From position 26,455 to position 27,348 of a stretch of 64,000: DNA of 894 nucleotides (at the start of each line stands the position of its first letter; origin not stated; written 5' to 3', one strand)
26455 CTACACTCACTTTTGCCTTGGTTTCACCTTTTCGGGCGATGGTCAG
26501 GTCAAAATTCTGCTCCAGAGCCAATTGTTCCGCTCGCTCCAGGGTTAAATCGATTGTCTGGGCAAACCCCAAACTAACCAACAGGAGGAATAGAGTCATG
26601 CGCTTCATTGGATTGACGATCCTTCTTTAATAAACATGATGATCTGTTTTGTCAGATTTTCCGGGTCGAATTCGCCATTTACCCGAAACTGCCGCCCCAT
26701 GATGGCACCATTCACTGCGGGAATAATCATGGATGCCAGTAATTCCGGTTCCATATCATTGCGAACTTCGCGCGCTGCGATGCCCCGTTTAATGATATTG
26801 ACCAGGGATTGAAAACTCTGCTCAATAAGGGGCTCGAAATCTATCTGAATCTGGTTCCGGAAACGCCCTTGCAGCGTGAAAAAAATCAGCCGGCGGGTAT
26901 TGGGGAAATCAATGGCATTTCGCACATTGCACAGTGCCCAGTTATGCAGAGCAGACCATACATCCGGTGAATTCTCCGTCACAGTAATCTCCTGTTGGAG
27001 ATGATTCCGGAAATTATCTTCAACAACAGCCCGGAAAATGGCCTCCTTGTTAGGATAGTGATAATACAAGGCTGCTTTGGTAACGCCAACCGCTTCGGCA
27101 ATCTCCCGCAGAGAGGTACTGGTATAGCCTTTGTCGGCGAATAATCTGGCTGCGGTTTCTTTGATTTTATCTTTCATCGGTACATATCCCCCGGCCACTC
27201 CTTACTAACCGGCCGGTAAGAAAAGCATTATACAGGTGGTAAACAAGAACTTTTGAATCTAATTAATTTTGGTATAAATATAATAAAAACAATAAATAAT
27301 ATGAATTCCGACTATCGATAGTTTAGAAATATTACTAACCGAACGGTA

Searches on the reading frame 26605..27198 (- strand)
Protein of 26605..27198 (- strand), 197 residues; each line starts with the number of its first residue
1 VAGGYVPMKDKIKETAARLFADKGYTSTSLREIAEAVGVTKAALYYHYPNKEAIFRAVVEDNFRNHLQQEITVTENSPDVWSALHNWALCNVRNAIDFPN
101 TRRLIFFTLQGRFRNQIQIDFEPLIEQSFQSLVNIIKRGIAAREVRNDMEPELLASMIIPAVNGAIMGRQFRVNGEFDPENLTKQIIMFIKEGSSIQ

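Call 3: search_protein_families(library=pfam, proteins=[window:26605-27198:-], max_evalue=0.01)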
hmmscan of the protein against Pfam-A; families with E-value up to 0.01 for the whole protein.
window:26605-27198:- (197 aa): 3 families
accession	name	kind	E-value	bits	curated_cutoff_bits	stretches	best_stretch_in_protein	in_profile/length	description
PF00440.29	TetR_N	-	2.8e-18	65.9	24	1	14-58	3-47/47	Bacterial regulatory proteins, tetR family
PF16925.10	TetR_C_13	-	0.00052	20.8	27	1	129-171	53-95/109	Tetracyclin repressor-like, C-terminal domain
PF13022.12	HTH_Tnp_1_2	-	0.00067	20.2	27.9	1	14-54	13-53/122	Helix-turn-helix of insertion element transposase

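Call 4: search_protein_families(library=ncbifam, proteins=[window:26605-27198:-], max_evalue=0.01)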
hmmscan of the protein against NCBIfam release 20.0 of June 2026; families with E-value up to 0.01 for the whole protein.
window:26605-27198:- (197 aa): 21 families
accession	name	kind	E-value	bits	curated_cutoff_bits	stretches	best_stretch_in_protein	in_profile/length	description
NF041196.1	ScbR_bind_reg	equivalog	1.1e-17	64.9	150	1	10-169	9-165/191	ScbR family autoregulator-binding transcription factor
NF051852.1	efflux_TF_MtrR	exception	8.6e-17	61.6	280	1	10-188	13-195/205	multidrug efflux system transcriptional repressor MtrR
NF053516.1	TranRepPrsAVib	equivalog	2.8e-12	46.9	300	1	8-136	7-139/208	TetR family transcriptional repressor PsrA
NF050111.1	TransRegSACE7040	equivalog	3.5e-12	46.6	250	1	10-97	4-91/186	SACE_7040 family transcriptional regulator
NF007949.0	PRK10668.1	equivalog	4.5e-12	45.9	271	1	9-65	13-69/216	multidrug efflux transporter transcriptional repressor AcrR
NF007430.0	PRK09975.1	equivalog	1.3e-11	44.1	274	1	10-165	14-173/220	acrEF/envCD operon transcriptional regulator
NF037937.1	septum_RefZ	equivalog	4e-11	43.2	180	1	9-69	1-61/195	forespore capture DNA-binding protein RefZ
NF011584.0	PRK15008.1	equivalog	1.3e-09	38.2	230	1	9-139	20-152/212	HTH-type transcriptional regulator RutR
TIGR03613.1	RutR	equivalog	1.7e-09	37.8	368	1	9-112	10-113/202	pyrimidine utilization regulatory protein R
NF058643.1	TranRegCurRPseudo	equivalog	3.2e-09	36.7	300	1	5-69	5-69/193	TetR family transcriptional repressor CurR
TIGR03968.1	mycofact_TetR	equivalog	5e-09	36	224.9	1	9-86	11-87/190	mycofactocin system transcriptional regulator MftR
NF053731.1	TransRegFasRMycb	equivalog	2e-08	34.3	330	1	12-67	16-71/199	HTH-type transcriptional activator FasR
NF053878.1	FATransRegFadRBac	equivalog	7e-08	32.5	200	1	10-166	6-161/190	fatty acid metabolism transcriptional regulator FadR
NF010319.1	PRK13756.1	equivalog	2.9e-07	30.5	265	1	9-81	4-76/199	tetracycline resistance transcriptional repressor TetR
NF000040.3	Tn10_TetC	equivalog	4.6e-07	30.2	425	1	14-86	20-91/197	tetracyline resistance-associated transcriptional repressor TetC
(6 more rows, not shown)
